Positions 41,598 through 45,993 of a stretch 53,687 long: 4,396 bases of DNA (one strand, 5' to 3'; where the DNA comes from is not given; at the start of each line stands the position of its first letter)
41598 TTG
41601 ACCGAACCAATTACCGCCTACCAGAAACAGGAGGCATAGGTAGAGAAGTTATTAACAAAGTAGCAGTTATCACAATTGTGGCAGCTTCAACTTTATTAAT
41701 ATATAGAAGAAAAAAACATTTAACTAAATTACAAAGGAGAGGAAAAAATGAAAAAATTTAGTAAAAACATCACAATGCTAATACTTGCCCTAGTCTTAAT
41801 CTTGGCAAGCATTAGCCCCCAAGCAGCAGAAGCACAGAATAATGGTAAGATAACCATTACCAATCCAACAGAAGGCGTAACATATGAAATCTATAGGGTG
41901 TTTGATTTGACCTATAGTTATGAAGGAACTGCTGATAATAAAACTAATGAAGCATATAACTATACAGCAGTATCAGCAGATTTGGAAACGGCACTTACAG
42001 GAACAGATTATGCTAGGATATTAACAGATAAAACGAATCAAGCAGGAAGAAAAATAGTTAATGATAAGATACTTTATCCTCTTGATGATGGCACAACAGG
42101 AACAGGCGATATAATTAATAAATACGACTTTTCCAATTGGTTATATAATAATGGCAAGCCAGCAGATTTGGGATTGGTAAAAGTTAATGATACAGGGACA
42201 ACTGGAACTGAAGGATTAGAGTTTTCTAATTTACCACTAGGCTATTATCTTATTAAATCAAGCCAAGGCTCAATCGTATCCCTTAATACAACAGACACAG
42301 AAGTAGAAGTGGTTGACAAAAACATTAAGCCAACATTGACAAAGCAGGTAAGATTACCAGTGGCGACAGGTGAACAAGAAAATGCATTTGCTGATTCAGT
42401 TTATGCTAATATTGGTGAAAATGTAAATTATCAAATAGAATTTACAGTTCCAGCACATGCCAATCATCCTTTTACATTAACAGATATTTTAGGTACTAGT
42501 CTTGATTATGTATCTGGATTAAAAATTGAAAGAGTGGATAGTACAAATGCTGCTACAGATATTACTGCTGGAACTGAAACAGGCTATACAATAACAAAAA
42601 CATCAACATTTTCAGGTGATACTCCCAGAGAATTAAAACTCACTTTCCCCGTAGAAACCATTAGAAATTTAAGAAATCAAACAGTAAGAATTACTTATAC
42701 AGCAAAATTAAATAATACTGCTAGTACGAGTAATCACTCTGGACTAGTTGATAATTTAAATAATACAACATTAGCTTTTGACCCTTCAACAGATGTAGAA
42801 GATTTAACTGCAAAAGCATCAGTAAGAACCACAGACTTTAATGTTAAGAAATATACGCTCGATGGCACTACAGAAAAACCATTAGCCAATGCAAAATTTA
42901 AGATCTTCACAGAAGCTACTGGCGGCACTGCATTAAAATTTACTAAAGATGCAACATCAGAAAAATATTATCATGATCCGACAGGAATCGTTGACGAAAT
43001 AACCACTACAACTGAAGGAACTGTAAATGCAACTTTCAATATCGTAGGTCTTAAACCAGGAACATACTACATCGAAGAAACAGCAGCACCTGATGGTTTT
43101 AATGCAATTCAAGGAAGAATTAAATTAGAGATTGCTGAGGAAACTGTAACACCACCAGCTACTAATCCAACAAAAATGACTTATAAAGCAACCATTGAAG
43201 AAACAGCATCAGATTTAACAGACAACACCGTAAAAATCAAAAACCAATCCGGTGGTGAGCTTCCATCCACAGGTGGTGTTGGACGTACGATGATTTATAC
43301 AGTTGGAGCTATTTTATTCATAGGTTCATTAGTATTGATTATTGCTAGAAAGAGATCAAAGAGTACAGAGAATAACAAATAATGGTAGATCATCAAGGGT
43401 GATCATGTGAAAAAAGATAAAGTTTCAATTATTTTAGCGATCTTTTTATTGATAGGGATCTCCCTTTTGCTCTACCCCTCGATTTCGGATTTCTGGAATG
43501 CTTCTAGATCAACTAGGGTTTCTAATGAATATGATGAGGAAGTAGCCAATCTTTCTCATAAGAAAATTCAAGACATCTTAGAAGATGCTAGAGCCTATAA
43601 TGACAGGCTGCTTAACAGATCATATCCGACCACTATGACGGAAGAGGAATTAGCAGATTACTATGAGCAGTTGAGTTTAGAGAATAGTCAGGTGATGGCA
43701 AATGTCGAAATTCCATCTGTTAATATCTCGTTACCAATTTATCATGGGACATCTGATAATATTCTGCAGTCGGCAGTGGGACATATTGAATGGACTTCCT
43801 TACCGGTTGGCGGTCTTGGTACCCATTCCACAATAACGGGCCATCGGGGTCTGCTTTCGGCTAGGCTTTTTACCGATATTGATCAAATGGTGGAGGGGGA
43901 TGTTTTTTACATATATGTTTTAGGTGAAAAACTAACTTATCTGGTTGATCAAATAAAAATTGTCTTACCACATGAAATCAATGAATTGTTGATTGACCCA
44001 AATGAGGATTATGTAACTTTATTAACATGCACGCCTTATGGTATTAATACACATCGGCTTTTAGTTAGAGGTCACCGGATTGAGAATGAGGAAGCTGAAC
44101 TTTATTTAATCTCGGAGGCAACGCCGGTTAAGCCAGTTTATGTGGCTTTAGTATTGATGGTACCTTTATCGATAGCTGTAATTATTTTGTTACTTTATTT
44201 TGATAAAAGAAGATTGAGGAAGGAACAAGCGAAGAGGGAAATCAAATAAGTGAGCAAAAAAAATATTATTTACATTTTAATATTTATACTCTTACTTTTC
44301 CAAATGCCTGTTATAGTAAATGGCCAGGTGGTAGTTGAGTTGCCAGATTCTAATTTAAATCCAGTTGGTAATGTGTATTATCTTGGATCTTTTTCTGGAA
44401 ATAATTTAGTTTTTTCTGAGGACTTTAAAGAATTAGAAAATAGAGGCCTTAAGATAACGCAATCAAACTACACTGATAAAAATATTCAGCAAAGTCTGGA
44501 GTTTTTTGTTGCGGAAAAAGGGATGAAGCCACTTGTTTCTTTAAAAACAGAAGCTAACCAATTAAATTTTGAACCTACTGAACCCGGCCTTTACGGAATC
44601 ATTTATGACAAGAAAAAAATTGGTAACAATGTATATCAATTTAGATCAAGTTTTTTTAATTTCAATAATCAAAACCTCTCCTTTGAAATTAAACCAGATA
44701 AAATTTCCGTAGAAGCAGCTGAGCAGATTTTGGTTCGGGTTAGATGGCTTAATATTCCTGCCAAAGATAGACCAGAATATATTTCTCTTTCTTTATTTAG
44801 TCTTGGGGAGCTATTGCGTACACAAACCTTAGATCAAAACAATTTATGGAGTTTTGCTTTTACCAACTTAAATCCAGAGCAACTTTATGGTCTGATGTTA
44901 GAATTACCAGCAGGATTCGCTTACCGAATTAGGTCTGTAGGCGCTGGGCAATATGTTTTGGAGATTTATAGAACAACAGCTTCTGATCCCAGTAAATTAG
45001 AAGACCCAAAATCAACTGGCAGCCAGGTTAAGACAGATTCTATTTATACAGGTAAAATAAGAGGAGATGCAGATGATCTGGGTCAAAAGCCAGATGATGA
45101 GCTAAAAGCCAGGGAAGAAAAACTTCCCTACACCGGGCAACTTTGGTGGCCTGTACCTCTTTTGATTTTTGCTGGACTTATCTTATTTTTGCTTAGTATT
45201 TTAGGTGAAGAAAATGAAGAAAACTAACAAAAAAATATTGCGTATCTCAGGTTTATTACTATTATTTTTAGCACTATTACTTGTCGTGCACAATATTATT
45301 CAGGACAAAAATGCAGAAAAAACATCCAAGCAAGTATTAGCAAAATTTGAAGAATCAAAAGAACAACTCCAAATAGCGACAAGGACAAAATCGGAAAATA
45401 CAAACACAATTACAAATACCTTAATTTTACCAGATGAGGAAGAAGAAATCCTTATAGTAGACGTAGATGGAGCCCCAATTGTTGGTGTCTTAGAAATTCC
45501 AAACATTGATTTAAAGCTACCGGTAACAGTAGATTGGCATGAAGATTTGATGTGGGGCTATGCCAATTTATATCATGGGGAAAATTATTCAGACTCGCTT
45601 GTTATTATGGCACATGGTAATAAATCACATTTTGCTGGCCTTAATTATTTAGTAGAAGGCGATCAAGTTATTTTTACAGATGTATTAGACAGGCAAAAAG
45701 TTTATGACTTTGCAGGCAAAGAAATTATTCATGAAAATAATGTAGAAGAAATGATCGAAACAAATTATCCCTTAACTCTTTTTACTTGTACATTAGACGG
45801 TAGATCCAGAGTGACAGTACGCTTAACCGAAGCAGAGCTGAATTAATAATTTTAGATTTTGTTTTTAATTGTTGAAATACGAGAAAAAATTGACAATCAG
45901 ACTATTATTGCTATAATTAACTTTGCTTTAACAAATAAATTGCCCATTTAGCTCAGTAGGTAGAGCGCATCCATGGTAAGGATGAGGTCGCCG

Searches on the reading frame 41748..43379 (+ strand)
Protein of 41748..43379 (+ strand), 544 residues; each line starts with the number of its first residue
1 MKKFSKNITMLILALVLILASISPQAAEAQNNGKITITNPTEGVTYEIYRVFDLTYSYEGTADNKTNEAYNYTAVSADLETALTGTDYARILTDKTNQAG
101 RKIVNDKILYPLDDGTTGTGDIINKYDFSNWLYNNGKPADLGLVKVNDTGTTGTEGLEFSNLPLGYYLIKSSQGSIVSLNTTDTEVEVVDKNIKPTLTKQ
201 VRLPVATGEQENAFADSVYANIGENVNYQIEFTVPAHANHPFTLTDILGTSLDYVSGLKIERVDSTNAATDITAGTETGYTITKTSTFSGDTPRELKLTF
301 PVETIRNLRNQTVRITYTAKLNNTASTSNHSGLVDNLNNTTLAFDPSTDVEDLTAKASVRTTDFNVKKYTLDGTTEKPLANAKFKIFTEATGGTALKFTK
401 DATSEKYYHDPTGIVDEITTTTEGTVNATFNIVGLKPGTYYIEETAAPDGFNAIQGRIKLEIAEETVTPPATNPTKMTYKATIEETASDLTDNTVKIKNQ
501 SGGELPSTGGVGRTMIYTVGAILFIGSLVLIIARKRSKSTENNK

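Call 33: search_protein_families(library=pfam, proteins=[window:41748-43379:+], max_evalue=0.01)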
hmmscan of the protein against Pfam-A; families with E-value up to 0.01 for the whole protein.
window:41748-43379:+ (544 aa): 3 families
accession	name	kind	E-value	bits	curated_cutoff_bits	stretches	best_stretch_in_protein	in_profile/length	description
PF17802.7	SpaA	-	3.3e-14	53.3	23.1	1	370-466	7-80/91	Prealbumin-like fold domain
PF16569.11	GramPos_pilinBB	-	3.6e-08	34.7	30.5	1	222-343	1-111/116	Gram-positive pilin backbone subunit 2, Cna-B-like domain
PF00746.26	Gram_pos_anchor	-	9.7e-05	22.7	20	1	498-538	2-42/43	LPXTG cell wall anchor motif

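Call 53: search_protein_families(library=ncbifam, proteins=[window:41748-43379:+], max_evalue=0.001)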
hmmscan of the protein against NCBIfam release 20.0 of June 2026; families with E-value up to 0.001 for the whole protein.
window:41748-43379:+ (544 aa): 3 families
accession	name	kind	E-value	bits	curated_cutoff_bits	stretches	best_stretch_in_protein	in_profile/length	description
NF033902.0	iso_D2_wall_anc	subfamily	7e-28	97.7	95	1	2-534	2-539/540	SpaH/EbpB family LPXTG-anchored major pilin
TIGR04226.1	RrgB_K2N_iso_D2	domain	1.4e-13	51.8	30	1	194-342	2-120/123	isopeptide-forming domain-containing fimbrial protein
NF053819.1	EF0750_LPXTG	subfamily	1.7e-07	31.7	47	0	477-536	55-104/105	EF2685/EF0750 family sortase-dependent surface protein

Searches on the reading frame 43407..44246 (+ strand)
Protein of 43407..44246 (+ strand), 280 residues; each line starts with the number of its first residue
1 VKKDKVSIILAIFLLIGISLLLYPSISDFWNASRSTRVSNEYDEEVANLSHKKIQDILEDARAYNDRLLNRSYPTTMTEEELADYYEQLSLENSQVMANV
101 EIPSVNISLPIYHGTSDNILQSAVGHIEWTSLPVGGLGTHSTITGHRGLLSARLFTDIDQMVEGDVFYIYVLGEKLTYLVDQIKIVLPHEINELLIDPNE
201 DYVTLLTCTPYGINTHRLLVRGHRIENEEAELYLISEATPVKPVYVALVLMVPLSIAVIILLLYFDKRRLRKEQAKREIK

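Call 33: search_protein_families(library=pfam, proteins=[window:43407-44246:+], max_evalue=0.01)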
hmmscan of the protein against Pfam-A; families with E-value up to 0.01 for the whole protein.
window:43407-44246:+ (280 aa): 1 family
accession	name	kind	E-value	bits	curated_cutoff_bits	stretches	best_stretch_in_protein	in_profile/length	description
PF04203.18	Sortase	-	1e-21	77.4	26.6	1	100-224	1-124/125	Sortase domain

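Call 53: search_protein_families(library=ncbifam, proteins=[window:43407-44246:+], max_evalue=0.001)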
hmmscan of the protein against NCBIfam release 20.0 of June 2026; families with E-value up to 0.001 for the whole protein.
window:43407-44246:+ (280 aa): 6 families
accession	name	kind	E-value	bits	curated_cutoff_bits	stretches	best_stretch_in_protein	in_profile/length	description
NF033745.1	class_C_sortase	subfamily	3.5e-79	265.6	160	1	11-224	2-220/220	class C sortase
TIGR01076.1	sortase_fam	subfamily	1.9e-45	154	39.35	1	99-226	2-129/136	sortase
NF058671.1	sortase_SrtD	exception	1.6e-18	67.1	140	1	11-211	3-171/187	class D sortase, LPxTATN-specific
NF033747.1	class_E_sortase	subfamily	1.1e-16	61.3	160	1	11-225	6-206/211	class E sortase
NF033746.1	class_D_sortase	subfamily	2.3e-15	56.6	165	1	92-211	5-117/135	class D sortase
TIGR03784.1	marine_sortase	equivalog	4.4e-06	26.4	158.25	1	92-213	46-161/174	class GN sortase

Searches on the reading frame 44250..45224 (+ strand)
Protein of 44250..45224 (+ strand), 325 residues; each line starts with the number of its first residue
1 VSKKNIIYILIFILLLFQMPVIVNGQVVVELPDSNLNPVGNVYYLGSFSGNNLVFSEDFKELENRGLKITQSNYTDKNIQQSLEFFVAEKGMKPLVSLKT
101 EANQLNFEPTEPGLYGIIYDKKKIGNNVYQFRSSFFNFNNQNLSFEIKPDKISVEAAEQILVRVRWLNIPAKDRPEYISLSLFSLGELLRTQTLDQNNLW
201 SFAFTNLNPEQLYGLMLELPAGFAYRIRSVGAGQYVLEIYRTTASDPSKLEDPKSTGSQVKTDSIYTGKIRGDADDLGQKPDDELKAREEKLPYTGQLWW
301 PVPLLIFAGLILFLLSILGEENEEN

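Call 33: search_protein_families(library=pfam, proteins=[window:44250-45224:+], max_evalue=0.01)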
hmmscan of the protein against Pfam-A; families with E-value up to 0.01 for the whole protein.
window:44250-45224:+ (325 aa): 1 family
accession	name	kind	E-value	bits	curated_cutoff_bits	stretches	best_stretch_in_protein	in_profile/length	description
PF05738.19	Cna_B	-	0.0057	17.5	22.3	0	171-210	14-54/87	Cna protein B-type domain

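Call 53: search_protein_families(library=ncbifam, proteins=[window:44250-45224:+], max_evalue=0.001)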
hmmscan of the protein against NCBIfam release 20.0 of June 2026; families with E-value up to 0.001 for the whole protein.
window:44250-45224:+ (325 aa): 0 families

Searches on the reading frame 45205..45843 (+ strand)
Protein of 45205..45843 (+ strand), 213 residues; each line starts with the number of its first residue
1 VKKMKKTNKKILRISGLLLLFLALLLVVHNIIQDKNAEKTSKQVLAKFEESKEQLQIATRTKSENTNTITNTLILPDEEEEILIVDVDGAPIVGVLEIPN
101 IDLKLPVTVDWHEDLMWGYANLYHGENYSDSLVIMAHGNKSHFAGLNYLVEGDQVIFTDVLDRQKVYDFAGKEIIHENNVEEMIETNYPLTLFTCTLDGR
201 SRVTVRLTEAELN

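Call 33: search_protein_families(library=pfam, proteins=[window:45205-45843:+], max_evalue=0.01)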
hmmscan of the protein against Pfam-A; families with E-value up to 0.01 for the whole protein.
window:45205-45843:+ (213 aa): 1 family
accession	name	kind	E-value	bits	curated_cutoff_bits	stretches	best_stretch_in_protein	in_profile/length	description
PF04203.18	Sortase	-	1.9e-11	44.2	26.6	1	96-206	1-121/125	Sortase domain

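Call 53: search_protein_families(library=ncbifam, proteins=[window:45205-45843:+], max_evalue=0.001)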
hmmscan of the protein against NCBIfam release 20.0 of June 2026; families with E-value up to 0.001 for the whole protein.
window:45205-45843:+ (213 aa): 4 families
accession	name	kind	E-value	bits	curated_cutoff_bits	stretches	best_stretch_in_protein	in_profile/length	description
NF033745.1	class_C_sortase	subfamily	6.3e-10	39.2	160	1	14-196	6-205/220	class C sortase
TIGR01076.1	sortase_fam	subfamily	4.5e-07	29.7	39.35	1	94-196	1-112/136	sortase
TIGR03784.1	marine_sortase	equivalog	2.2e-06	27.4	158.25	1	130-195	91-156/174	class GN sortase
NF058671.1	sortase_SrtD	exception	0.00011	21.9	140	1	23-195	9-168/187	class D sortase, LPxTATN-specific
